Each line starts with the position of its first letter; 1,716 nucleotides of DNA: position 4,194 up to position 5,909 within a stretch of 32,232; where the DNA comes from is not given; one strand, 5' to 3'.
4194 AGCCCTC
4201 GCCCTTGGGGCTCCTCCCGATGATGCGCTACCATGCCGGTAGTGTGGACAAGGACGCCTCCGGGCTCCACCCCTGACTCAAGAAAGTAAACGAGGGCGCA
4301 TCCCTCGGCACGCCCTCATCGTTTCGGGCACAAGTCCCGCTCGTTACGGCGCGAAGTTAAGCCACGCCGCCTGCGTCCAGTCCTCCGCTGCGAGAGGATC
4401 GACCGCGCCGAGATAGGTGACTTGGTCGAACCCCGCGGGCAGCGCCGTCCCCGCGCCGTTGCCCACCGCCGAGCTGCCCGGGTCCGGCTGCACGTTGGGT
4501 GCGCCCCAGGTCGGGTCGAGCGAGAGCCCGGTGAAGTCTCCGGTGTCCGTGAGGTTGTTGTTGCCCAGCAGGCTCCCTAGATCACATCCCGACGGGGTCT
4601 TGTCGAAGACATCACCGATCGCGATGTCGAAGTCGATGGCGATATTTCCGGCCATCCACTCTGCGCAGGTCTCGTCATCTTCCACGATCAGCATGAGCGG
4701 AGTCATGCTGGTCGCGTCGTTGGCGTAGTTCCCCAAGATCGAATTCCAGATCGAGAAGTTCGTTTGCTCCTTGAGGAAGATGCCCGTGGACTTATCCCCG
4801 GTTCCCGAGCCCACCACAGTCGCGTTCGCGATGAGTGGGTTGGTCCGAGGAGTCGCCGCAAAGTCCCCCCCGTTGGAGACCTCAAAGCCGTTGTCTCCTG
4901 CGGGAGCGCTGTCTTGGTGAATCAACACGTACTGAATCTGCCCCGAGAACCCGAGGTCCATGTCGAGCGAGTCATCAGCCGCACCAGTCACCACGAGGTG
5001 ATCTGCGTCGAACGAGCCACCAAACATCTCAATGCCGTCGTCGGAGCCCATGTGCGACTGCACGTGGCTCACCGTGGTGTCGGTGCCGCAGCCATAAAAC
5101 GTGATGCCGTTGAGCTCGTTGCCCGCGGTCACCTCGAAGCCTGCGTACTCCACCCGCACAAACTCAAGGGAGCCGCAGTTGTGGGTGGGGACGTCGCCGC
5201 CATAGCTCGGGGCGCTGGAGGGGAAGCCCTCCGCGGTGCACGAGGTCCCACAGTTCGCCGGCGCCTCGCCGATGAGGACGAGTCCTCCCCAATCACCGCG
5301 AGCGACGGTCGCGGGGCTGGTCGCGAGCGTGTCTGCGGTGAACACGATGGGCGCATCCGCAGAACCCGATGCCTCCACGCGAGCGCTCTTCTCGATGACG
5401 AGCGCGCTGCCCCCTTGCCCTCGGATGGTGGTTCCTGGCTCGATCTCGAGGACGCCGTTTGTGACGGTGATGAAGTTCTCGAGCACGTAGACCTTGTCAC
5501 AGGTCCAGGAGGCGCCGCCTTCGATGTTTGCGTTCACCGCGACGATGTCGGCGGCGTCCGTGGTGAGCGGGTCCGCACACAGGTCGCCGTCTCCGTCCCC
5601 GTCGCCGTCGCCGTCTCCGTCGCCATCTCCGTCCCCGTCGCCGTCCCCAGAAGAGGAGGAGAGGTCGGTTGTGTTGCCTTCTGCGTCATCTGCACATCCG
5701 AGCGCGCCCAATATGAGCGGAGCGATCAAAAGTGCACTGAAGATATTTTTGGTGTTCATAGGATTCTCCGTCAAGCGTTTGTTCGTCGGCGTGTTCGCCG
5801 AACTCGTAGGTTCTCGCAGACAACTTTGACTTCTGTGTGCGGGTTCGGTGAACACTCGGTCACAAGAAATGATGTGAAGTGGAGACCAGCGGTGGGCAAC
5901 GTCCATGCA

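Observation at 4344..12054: Self-contained TonB/ExbB/ExbD/ExbD module with an Oar/SusC-style barrel and a non-SusD beta-helix lipoprotein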

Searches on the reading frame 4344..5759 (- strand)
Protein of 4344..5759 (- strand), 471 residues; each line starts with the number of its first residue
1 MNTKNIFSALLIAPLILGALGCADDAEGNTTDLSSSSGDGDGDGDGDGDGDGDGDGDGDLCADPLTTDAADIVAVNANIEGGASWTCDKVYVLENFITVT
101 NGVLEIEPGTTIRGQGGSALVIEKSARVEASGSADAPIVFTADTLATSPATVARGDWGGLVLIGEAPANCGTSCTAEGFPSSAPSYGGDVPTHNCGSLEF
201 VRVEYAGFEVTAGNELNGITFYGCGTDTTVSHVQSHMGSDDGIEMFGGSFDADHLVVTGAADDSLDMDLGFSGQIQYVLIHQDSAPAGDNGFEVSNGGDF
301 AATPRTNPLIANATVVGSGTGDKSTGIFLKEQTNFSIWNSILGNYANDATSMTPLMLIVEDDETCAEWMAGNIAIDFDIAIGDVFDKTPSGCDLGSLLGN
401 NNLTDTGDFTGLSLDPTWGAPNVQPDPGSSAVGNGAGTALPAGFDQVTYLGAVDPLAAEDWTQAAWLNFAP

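Call 4: search_protein_families(library=pfam, proteins=[window:4344-5759:-], max_evalue=0.01)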
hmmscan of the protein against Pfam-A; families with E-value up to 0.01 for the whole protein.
window:4344-5759:- (471 aa): 0 families

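Call 5: search_protein_families(library=ncbifam, proteins=[window:4344-5759:-], max_evalue=0.01)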
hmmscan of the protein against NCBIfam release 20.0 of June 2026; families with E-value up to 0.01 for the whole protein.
window:4344-5759:- (471 aa): 0 families

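Call 6: find_homologous_proteins(query=window:4344-5759:-)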
Query window:4344-5759:- (471 aa): 1891 proteins with E <= 0.001 among 8000 candidates; the best 120 are listed.
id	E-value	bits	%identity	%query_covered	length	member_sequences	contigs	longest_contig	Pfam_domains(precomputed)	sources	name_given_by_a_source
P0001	3.7e-120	420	51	98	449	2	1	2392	PF28492.1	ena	-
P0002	1.7e-117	412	55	81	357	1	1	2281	PF28492.1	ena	-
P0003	4.0e-116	407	52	90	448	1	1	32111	PF28492.1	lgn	-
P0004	1.2e-111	392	50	88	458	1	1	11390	PF28492.1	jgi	-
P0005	1.8e-109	385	49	87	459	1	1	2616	PF28492.1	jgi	jgi:hypothetical protein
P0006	4.1e-109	384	53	86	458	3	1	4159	PF28492.1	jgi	jgi:hypothetical protein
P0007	5.4e-109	384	48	95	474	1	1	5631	PF28492.1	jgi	jgi:hypothetical protein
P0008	6.7e-109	383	50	95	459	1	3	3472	PF28492.1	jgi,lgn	jgi:hypothetical protein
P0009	1.8e-108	382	50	87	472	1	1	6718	PF28492.1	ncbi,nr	ncbi:MAG: hypothetical protein JKY37_32435 [Nannocystaceae bacterium]|nr:hypothetical protein [Nanno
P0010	3.8e-108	381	51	95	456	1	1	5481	PF28492.1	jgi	jgi:hypothetical protein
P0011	6.2e-108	380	46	100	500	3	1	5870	PF28492.1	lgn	-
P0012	1.1e-107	379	51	87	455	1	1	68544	PF28492.1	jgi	jgi:hypothetical protein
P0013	3.0e-106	374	50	87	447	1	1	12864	PF28492.1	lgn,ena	-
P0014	9.9e-106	373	48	98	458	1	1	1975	PF28492.1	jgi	jgi:hypothetical protein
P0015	4.0e-105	371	51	87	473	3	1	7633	PF28492.1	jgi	jgi:hypothetical protein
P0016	6.4e-105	370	52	87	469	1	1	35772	PF28492.1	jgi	jgi:hypothetical protein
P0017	7.2e-105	370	47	89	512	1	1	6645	PF28492.1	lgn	-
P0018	1.4e-104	369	53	85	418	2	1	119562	PF28492.1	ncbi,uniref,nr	ncbi:putative lipoprotein [Plesiocystis pacifica SIR-1]|uniref:Putative lipoprotein n=1 Tax=Plesiocy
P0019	1.5e-104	369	51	87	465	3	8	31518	PF28492.1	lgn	-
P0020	2.4e-104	368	45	89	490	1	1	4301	PF28492.1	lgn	-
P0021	2.4e-104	368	47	92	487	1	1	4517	PF28492.1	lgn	-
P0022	5.6e-104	367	48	87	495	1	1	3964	PF28492.1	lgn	-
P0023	7.5e-104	367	51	85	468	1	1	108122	PF28492.1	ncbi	-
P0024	2.3e-103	365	49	87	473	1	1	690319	PF28492.1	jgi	jgi:hypothetical protein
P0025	9.4e-103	363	48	87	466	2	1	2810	PF28492.1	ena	-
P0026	4.8e-102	361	47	95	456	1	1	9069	PF28492.1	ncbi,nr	ncbi:MAG: hypothetical protein KUG77_16260 [Nannocystaceae bacterium]|nr:hypothetical protein [Nanno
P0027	7.1e-102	360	47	99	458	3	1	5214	PF28492.1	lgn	-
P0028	7.4e-102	360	47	96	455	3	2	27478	PF28492.1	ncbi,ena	-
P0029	7.4e-102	360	49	87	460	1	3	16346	PF28492.1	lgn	-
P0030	8.3e-102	360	46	99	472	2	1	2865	PF28492.1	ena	-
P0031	3.2e-101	358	48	87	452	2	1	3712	PF28492.1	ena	-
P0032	4.7e-101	357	51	84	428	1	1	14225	PF28492.1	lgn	-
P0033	6.0e-101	357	50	87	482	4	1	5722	PF28492.1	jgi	jgi:hypothetical protein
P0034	7.1e-101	357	46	99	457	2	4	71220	PF28492.1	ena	-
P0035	2.3e-100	355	49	87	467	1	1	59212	PF28492.1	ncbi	ncbi:MAG: hypothetical protein R6X02_18495 [Enhygromyxa sp.]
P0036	2.7e-100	355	48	87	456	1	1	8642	PF28492.1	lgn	-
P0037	4.0e-100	354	46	95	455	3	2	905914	PF28492.1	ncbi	ncbi:MAG: hypothetical protein ACRBN8_12235 [Nannocystales bacterium]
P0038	6.1e-100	354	46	96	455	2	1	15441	PF28492.1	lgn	-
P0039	6.7e-100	354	46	99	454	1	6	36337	PF28492.1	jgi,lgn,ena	-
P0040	9.1e-100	353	46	100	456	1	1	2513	PF28492.1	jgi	jgi:hypothetical protein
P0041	1.0e-99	353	50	85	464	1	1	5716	PF28492.1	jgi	jgi:hypothetical protein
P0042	4.9e-99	351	50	85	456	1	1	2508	PF28492.1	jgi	jgi:hypothetical protein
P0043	5.3e-99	351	45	99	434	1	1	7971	PF28492.1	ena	-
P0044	7.4e-99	350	51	87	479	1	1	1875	PF28492.1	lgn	-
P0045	1.2e-98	349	50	86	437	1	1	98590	PF28492.1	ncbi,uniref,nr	ncbi:hypothetical protein ENSA5_32870 [Enhygromyxa salina]|uniref:Lipoprotein n=1 Tax=Enhygromyxa sa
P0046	1.4e-98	349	50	89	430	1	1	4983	PF28492.1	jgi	jgi:hypothetical protein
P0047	3.1e-98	348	47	87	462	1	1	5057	PF28492.1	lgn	-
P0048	3.2e-98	348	50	85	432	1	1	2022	PF28492.1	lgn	-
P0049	3.3e-98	348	46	98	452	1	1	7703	PF28492.1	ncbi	-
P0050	3.8e-98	348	45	87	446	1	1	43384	PF28492.1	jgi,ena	-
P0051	5.2e-98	347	51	85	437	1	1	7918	PF28492.1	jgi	jgi:hypothetical protein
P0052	5.9e-98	347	48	94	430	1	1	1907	PF28492.1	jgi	jgi:hypothetical protein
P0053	7.9e-98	347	47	85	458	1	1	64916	PF28492.1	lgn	-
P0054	9.4e-98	346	46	89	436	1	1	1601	PF28492.1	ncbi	-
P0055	1.2e-97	346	50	84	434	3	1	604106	PF28492.1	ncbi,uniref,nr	ncbi:hypothetical protein [Enhygromyxa salina]|uniref:Lipoprotein n=1 Tax=Enhygromyxa salina TaxID=2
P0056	1.5e-97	346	46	87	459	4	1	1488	PF28492.1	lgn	-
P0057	3.5e-97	345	49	89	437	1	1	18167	PF28492.1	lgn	-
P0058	7.9e-97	343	49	85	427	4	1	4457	PF28492.1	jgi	jgi:hypothetical protein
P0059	8.7e-97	343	45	89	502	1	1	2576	PF28492.1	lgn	-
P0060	9.2e-97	343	48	87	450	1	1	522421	PF28492.1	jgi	jgi:hypothetical protein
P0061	3.7e-96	341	43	100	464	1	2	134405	PF28492.1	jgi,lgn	jgi:hypothetical protein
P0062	4.5e-96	341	48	87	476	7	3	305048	PF28492.1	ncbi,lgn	-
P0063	8.8e-96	340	46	96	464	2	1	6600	PF28492.1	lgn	-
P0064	1.3e-95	339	46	99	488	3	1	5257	PF28492.1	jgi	jgi:hypothetical protein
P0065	1.6e-95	339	50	84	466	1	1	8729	PF28492.1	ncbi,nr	ncbi:MAG: hypothetical protein HC927_00850 [Deltaproteobacteria bacterium]|nr:hypothetical protein [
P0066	2.0e-95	339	45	95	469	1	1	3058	PF28492.1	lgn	-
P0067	3.4e-95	338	50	87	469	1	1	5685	PF28492.1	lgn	-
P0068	4.6e-95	338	46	89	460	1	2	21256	PF28492.1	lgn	-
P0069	4.9e-95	338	45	97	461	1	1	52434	PF28492.1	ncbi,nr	ncbi:MAG: hypothetical protein B7733_08760 [Myxococcales bacterium FL481]|nr:MAG: hypothetical prote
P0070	6.3e-95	337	50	85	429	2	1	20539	PF28492.1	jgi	jgi:hypothetical protein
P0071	6.4e-95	337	41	98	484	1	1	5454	PF28492.1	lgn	-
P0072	6.4e-95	337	48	87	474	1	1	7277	PF28492.1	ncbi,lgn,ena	-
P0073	1.0e-94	336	48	87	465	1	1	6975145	PF28492.1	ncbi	ncbi:hypothetical protein ACNOYE_14845 [Nannocystaceae bacterium ST9]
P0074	1.1e-94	336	49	89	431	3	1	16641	PF28492.1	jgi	jgi:hypothetical protein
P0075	1.3e-94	336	48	89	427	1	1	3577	PF28492.1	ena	-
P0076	1.6e-94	336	47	87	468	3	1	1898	PF28492.1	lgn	-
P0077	2.0e-94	336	48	85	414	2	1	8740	PF28492.1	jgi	jgi:hypothetical protein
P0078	3.2e-94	335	47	93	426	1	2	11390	PF28492.1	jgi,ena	-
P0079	3.4e-94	335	47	99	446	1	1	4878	PF28492.1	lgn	-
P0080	3.7e-94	335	49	84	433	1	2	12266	PF28492.1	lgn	-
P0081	2.9e-93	332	46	87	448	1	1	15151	PF28492.1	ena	-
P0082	3.8e-93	331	49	85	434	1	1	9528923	PF28492.1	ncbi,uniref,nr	ncbi:hypothetical protein G6O69_35930 [Pseudenhygromyxa sp. WMMC2535]|uniref:hypothetical protein n=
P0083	8.6e-93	330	50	79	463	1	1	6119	PF28492.1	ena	-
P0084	9.9e-93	330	47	98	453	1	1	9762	PF28492.1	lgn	-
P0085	1.4e-92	329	43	98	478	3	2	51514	PF28492.1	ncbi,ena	-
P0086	1.5e-92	329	49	87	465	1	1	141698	PF28492.1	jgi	jgi:hypothetical protein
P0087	1.7e-92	329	47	87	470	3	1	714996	PF28492.1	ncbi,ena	-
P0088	1.8e-92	329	47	87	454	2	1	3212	PF28492.1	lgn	-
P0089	1.9e-92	329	49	85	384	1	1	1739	PF28492.1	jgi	jgi:hypothetical protein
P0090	2.5e-92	329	47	83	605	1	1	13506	PF28492.1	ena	-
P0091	3.8e-92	328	44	100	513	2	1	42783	PF28492.1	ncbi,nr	ncbi:MAG: hypothetical protein D6705_07950 [Deltaproteobacteria bacterium]|nr:MAG: hypothetical prot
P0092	5.4e-92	327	48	85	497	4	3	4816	PF28492.1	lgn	-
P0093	5.4e-92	327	47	84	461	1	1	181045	PF28492.1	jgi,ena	-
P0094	7.1e-92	327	47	87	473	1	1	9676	PF28492.1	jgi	jgi:hypothetical protein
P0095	7.6e-92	327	47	85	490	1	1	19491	PF28492.1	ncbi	-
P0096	9.1e-92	327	48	93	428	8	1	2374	PF28492.1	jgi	jgi:hypothetical protein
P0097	1.4e-91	326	44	98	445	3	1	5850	PF28492.1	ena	-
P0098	4.9e-91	324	46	98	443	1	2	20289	PF28492.1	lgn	-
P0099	5.2e-91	324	45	98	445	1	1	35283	PF28492.1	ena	-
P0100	7.6e-91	324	46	99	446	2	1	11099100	PF28492.1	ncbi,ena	-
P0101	9.2e-91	323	49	85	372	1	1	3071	PF28492.1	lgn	-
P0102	1.0e-90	323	47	86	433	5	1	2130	PF28492.1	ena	-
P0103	1.4e-90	323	48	84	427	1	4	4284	PF28492.1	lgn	-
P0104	2.3e-90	322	45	98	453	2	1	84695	PF28492.1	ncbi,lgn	ncbi:MAG: hypothetical protein AAF799_42990 [Myxococcota bacterium]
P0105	2.9e-90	322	42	97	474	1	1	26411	PF28492.1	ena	-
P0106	4.7e-90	321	45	84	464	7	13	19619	PF28492.1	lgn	-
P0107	4.8e-90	321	48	87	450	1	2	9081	PF28492.1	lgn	-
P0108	7.6e-90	320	46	98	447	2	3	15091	PF28492.1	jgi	jgi:hypothetical protein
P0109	2.8e-89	319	46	82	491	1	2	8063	PF28492.1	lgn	-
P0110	9.4e-89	317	47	87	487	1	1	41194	PF28492.1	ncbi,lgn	-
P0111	1.5e-88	316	45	87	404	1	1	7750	PF28492.1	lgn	-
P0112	2.4e-88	315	45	86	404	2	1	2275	PF28492.1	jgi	jgi:hypothetical protein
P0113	2.3e-87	312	45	90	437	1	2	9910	PF28492.1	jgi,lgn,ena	-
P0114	3.1e-87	312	42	98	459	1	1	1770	PF28492.1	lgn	-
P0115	6.3e-87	311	46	85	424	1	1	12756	PF28492.1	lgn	-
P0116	8.0e-87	310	42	100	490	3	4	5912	PF28492.1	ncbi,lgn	-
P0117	1.6e-86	309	45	87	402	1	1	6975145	PF28492.1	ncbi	ncbi:hypothetical protein ACNOYE_14840 [Nannocystaceae bacterium ST9]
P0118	1.7e-86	309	46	85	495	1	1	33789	PF28492.1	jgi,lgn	jgi:hypothetical protein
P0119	1.8e-86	309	46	82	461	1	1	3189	PF28492.1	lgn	-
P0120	2.2e-86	309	47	83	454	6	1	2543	PF28492.1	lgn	-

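Call 7: search_solved_structures(query=window:4344-5759:-, max_evalue=1)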
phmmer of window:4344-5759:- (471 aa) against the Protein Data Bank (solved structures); distinct sequences matched with E-value up to 1: 1.
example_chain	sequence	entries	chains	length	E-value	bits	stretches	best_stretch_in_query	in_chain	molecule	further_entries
6trp_A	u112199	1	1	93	0.086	15.1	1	32-79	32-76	Peptide synthetase XpsB,Peptide synthetase XpsB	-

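Call 10: find_related_loci(query=A1, collection=genome_contigs, flank=10000)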
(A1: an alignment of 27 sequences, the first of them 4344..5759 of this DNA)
Query A1 (471 aa) in genome_contigs; peptide patterns used: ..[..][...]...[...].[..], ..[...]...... (x = any residue, [..] = any of these).
599 stretches matched a pattern (row limit reached: there are more); 558 encode a relative of the query (tblastn E <= 1e-3); the best 80 are kept; 80 distinct loci.
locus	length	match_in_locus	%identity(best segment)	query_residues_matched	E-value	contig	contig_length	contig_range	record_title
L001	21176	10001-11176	53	71-471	3e-112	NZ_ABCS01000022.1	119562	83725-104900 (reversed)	Plesiocystis pacifica SIR-1 1103186006288, whole genome shotgun sequence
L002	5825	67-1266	57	61-469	3e-103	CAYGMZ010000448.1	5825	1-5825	MAG TPA_asm: uncultured Nannocystaceae bacterium isolate ERP116193_co2_37 genome assembly, contig: NODE_32103_length_582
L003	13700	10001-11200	47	61-470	3e-101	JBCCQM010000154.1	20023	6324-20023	MAG: Myxococcota bacterium isolate P01_D01_bin.152 k141_632446_length_20023_cov_19.2851, whole genome shotgun sequence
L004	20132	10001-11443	44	1-471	3e-99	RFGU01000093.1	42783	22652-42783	MAG: Deltaproteobacteria bacterium isolate J032 k99_362703, whole genome shotgun sequence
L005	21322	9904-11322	43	7-469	2e-98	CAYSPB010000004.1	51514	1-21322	MAG TPA_asm: uncultured Nannocystaceae bacterium isolate SRP135972_co1_38 genome assembly, contig: NODE_353_length_51514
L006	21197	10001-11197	47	61-469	3e-98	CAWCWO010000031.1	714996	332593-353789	MAG: uncultured proteobacterium isolate MFD03250.bin.1.164 genome assembly, contig: contig_4663, whole genome shotgun se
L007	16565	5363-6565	47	70-471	1e-97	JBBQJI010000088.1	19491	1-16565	MAG: Nannocystales bacterium isolate Co_metawrap_738 Cmw_738_k141_12118286_length_19491_cov_29.9880, whole genome shotgu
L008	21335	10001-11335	45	7-469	8e-98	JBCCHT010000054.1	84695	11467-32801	MAG: Myxococcota bacterium isolate P01_B01_bin.73 k141_1726369_length_84695_cov_26.9819, whole genome shotgun sequence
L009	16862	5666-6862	47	61-469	4e-97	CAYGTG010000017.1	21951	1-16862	MAG TPA_asm: uncultured Nannocystaceae bacterium isolate ERP117304_co3_187 genome assembly, contig: NODE_3422_length_219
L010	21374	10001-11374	46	1-470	4e-97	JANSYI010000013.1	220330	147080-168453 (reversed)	MAG: bacterium isolate bin.47 k141_66425_length_220330_cov_93.0110, whole genome shotgun sequence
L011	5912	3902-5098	47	70-470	9e-93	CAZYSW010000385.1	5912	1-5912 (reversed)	MAG TPA_asm: uncultured Nannocystaceae bacterium isolate SRP268622_co1_44 genome assembly, contig: NODE_33675_length_591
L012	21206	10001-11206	46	56-469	2e-90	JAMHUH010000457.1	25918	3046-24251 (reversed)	MAG: Nannocystaceae bacterium isolate ST_AS_metabat.41 k201_2038725, whole genome shotgun sequence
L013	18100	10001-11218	47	61-469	3e-92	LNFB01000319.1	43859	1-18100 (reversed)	MAG: Deltaproteobacteria bacterium Ga0077550 Ga0077550_1229.1, whole genome shotgun sequence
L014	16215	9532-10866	40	1-471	3e-84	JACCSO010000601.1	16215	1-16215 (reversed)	MAG: Nannocystis sp. isolate MGR_bin50 SD2897-2912_k127_5912135, whole genome shotgun sequence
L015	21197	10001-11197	44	68-470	1e-82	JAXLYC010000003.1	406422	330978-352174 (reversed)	MAG: Nannocystaceae bacterium isolate STL-MYX3 C2.19.fa-3, whole genome shotgun sequence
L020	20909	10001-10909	40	70-369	2e-64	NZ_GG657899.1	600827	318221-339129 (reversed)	Methylophaga thiooxydans DMS010 scf_1104571000284, whole genome shotgun sequence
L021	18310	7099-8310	38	75-453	9e-63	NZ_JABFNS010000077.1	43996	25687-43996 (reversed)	Myxococcus xanthus strain AM003 NODE_77_length_43996_cov_41.1935, whole genome shotgun sequence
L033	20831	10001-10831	40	73-349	2e-56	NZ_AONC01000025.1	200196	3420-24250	Imhoffiella purpurea strain AK35 contig25, whole genome shotgun sequence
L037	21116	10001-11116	35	100-466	7e-52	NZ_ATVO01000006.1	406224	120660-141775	Sandarakinorhabdus limnophila DSM 17366 G566DRAFT_scaffold00004.4_C, whole genome shotgun sequence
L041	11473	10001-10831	40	72-342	2e-50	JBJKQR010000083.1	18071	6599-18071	MAG: Fidelibacterota bacterium isolate Bin_39 S1Ck127_1474158_flag_0_multi_13.9855_len_18071, whole genome shotgun seque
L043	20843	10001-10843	38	68-345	1e-48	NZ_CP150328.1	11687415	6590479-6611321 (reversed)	Sorangium sp. So ce315 chromosome, complete genome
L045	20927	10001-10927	37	84-383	1e-47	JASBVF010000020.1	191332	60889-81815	MAG: Bacteroidota bacterium isolate BWSM_97 k141_58188, whole genome shotgun sequence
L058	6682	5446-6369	36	64-352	3e-46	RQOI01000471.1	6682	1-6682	MAG: candidate division KSB1 bacterium isolate Zgenome_0027 k87_5212533, whole genome shotgun sequence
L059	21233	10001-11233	33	60-452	3e-46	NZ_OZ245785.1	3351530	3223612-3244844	MAG: Gracilimonas sp. isolate bafe52b6-2335-48ef-b9f4-bda7617936f4 chromosome 1, complete sequence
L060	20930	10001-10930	37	65-355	4e-46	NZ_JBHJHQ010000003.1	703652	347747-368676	Saccharicrinis sp. FJH62 FJH62_scaffold3, whole genome shotgun sequence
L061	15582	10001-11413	31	1-469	6e-46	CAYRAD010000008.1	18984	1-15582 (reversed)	MAG TPA_asm: uncultured Vicingus sp. isolate binchicken_co275_22 genome assembly, contig: NODE_3844_length_18984_cov_8.7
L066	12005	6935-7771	38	75-345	1e-45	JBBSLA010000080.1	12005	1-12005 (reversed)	MAG: Lysobacterales bacterium isolate metawrap_LS4_38 metawrap_LS4_38_K_124788_L_12005_cov_18.7438, whole genome shotgun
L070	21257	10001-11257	32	71-471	5e-45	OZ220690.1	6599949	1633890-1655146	MAG: Candidatus Latescibacterota bacterium isolate 4544edd8-ea3d-4877-aa30-594cc490bc13 genome assembly, chromosome: 1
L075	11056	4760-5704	36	73-375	6e-45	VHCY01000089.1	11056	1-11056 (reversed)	MAG: Verrucomicrobia bacterium isolate K_Offshore_40m_m2_239 K_Offshore_40m_m2_239_Ga0194133_10009606, whole genome shot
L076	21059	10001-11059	33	101-463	2e-44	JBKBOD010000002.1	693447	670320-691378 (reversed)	MAG: Caulobacter sp. isolate 21H_026.bin.78 NODE_10_length_693447_cov_22.131387, whole genome shotgun sequence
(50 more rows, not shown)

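Call 15: find_encoding_contigs(protein=P0018, flank=10000, max_places=2)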
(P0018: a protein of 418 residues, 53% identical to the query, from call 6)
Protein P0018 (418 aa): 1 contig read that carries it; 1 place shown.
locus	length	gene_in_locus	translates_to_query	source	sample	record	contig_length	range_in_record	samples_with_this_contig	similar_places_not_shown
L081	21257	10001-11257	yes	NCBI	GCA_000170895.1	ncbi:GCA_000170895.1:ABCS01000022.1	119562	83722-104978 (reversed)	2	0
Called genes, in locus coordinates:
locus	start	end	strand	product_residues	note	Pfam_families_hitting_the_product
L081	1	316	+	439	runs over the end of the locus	PF03403:PAF-AH_p_II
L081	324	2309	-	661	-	PF13432:TPR_16 (faint), PF13374:TPR_10 (faint), PF17874:TPR_MalT (faint), PF07719:TPR_2 (faint), PF00515:TPR_1 (faint), PF13181:TPR_8 (faint), PF13424:TPR_12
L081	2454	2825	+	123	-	-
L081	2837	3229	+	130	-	-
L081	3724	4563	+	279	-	-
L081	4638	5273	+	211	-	PF01618:MotA_ExbB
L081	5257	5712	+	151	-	PF02472:ExbD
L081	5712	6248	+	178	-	PF02472:ExbD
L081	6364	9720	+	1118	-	-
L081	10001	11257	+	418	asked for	PF28492:Beta_helix_4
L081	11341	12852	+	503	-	PF13483:Lactamase_B_3, PF12706:Lactamase_B_2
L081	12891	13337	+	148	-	-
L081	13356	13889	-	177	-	PF06073:DUF934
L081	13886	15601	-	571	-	PF03460:NIR_SIR_ferr, PF01077:NIR_SIR, PF03460:NIR_SIR_ferr, PF01077:NIR_SIR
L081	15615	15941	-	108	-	PF11011:DUF2849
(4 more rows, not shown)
